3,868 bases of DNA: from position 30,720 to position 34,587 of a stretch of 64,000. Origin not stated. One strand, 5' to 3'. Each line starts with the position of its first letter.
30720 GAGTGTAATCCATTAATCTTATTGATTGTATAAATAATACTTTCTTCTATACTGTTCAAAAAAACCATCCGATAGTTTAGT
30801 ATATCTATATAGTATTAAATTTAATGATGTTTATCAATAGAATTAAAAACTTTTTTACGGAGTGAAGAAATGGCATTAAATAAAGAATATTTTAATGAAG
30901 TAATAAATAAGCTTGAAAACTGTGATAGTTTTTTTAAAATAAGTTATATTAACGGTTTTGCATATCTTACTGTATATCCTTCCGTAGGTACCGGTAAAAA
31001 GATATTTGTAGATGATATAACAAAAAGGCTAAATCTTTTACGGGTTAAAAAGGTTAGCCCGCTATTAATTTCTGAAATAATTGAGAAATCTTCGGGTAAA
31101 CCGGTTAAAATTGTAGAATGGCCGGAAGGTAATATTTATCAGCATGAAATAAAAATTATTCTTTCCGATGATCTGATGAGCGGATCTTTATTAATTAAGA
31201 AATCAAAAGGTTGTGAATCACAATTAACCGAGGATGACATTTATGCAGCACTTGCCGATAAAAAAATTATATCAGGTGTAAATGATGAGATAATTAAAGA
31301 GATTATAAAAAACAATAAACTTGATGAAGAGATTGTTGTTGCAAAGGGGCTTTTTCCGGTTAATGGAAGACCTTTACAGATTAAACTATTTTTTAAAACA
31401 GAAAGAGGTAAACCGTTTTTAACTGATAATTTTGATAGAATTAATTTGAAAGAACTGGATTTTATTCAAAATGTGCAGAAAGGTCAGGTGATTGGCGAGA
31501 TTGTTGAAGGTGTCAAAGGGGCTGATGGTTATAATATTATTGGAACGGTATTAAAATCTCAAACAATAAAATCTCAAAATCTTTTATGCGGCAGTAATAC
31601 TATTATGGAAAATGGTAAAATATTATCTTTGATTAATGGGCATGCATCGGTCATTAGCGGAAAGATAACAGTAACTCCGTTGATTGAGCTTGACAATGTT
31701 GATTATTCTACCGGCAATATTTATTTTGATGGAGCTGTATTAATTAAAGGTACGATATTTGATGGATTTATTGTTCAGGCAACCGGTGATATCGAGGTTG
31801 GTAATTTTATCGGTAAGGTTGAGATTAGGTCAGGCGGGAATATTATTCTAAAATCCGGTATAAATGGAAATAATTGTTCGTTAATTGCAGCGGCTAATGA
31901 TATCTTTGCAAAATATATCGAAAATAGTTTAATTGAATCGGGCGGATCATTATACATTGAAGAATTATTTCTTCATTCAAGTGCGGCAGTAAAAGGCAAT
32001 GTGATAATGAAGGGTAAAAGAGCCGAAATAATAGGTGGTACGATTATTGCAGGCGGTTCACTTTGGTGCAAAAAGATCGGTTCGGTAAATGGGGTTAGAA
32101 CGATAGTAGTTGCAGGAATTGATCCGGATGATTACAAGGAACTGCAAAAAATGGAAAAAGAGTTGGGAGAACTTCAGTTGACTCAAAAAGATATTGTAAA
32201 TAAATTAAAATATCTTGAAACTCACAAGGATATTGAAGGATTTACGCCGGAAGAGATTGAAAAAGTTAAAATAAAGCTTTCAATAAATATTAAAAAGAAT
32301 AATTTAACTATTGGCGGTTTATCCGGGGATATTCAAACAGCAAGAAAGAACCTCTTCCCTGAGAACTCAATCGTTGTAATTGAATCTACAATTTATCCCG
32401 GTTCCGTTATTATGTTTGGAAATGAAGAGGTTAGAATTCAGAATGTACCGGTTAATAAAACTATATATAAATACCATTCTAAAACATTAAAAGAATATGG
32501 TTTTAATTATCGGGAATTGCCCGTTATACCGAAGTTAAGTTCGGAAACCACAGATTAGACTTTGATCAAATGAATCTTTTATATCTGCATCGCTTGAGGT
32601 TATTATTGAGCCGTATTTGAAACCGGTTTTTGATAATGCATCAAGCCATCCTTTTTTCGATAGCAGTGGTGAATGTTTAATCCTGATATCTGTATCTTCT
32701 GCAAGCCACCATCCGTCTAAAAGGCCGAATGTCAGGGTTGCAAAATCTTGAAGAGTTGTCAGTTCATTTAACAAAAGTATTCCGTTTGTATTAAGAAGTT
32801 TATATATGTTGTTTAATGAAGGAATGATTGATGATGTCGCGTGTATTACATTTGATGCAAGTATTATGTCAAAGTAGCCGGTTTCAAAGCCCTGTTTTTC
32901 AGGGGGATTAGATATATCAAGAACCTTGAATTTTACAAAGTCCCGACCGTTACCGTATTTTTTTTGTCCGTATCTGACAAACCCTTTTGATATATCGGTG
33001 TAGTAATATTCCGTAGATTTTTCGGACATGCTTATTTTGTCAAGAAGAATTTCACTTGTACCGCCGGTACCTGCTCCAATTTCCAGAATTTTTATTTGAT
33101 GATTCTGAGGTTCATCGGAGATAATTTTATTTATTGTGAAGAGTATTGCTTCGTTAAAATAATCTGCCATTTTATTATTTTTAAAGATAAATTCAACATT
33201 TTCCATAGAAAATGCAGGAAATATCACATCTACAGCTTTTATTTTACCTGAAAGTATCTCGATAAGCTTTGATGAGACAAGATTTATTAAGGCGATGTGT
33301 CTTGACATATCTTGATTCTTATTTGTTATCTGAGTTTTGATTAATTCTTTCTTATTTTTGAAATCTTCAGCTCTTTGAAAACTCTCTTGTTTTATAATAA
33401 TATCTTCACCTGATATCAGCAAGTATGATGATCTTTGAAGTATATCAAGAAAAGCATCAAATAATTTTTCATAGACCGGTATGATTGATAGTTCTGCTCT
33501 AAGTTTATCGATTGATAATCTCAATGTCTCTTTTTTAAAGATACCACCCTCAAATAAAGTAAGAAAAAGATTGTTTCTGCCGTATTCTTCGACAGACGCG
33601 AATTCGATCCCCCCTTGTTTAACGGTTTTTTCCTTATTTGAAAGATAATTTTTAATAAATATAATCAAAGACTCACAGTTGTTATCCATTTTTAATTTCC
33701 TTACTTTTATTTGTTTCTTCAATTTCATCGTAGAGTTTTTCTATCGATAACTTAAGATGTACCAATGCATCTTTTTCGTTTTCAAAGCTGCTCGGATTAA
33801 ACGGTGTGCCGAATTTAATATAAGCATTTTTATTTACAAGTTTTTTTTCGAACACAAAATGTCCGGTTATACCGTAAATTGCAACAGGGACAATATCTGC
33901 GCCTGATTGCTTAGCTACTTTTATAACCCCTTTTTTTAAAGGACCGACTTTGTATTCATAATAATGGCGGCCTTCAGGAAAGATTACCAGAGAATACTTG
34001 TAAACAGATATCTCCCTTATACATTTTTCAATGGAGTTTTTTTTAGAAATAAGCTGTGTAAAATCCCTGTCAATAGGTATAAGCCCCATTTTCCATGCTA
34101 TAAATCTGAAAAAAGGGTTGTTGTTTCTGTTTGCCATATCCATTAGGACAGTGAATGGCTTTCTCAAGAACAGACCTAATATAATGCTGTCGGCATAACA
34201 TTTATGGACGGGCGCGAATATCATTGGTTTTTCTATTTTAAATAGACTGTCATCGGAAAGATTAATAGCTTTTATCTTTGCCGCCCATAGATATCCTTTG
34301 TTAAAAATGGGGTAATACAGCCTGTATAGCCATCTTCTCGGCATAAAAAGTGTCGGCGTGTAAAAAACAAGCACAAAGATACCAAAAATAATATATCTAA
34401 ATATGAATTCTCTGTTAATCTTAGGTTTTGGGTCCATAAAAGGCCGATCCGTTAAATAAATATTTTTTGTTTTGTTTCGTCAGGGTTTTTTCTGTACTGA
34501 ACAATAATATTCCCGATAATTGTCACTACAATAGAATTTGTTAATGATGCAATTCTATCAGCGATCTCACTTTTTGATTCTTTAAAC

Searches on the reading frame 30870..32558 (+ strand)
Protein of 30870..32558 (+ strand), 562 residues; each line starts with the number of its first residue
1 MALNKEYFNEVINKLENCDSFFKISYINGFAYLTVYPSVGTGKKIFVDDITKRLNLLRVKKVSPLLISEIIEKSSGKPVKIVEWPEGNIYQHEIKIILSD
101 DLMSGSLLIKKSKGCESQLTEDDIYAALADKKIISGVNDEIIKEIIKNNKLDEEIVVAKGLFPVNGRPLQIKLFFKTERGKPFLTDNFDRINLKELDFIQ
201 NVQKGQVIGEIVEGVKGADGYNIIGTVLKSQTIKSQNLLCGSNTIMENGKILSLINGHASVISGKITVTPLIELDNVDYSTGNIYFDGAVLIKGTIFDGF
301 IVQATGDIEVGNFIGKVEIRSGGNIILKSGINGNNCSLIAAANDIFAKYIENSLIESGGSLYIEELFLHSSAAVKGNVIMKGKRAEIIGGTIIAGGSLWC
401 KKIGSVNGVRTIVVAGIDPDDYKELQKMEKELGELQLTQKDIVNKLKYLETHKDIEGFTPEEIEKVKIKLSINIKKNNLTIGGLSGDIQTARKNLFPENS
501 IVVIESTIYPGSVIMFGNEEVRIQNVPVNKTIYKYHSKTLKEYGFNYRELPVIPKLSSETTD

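Call 11: search_protein_families(library=pfam, proteins=[window:30870-32558:+], max_evalue=0.001)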
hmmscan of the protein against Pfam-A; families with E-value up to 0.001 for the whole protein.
window:30870-32558:+ (562 aa): 2 families
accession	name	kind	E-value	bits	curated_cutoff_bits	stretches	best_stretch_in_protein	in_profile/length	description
PF03961.19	FapA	-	2.6e-54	185.1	31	1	271-533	2-266/272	Flagellar Assembly Protein A beta solenoid domain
PF20250.3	FapA_N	-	2.6e-32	112.1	27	1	94-262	1-176/178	Flagellar Assembly Protein A N-terminal region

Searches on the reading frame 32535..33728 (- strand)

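Call 11: search_protein_families(library=pfam, proteins=[window:32535-33728:-], max_evalue=0.001)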
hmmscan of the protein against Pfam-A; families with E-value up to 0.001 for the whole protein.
window:32535-33728:- (397 aa): 7 families
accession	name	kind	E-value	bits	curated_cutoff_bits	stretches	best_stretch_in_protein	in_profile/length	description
PF08242.18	Methyltransf_12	-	7.9e-16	59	30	1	215-318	1-98/98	Methyltransferase domain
PF13847.12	Methyltransf_31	-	1.2e-10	41.7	27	1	211-329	4-118/145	Methyltransferase domain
PF13489.12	Methyltransf_23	-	3.8e-10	40.2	27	1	208-372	20-161/164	Methyltransferase domain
PF08241.18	Methyltransf_11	-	7.5e-10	39.8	21.2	1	215-319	1-94/95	Methyltransferase domain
PF13649.12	Methyltransf_25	-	9.3e-09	36.3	27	1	214-316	1-97/97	Methyltransferase domain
PF10294.15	Methyltransf_16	-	2e-05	24.8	21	1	204-318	40-153/174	Lysine methyltransferase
PF01209.24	Ubie_methyltran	-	0.00025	20.9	20.1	1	206-324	43-155/233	ubiE/COQ5 methyltransferase family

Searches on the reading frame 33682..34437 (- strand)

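Call 11: search_protein_families(library=pfam, proteins=[window:33682-34437:-], max_evalue=0.001)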
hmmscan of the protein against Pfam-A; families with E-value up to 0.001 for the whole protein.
window:33682-34437:- (251 aa): 1 family
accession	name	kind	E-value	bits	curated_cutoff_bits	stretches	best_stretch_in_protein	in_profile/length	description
PF01553.26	Acyltransferase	-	1.4e-19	70.6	23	1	66-187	10-131/132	Acyltransferase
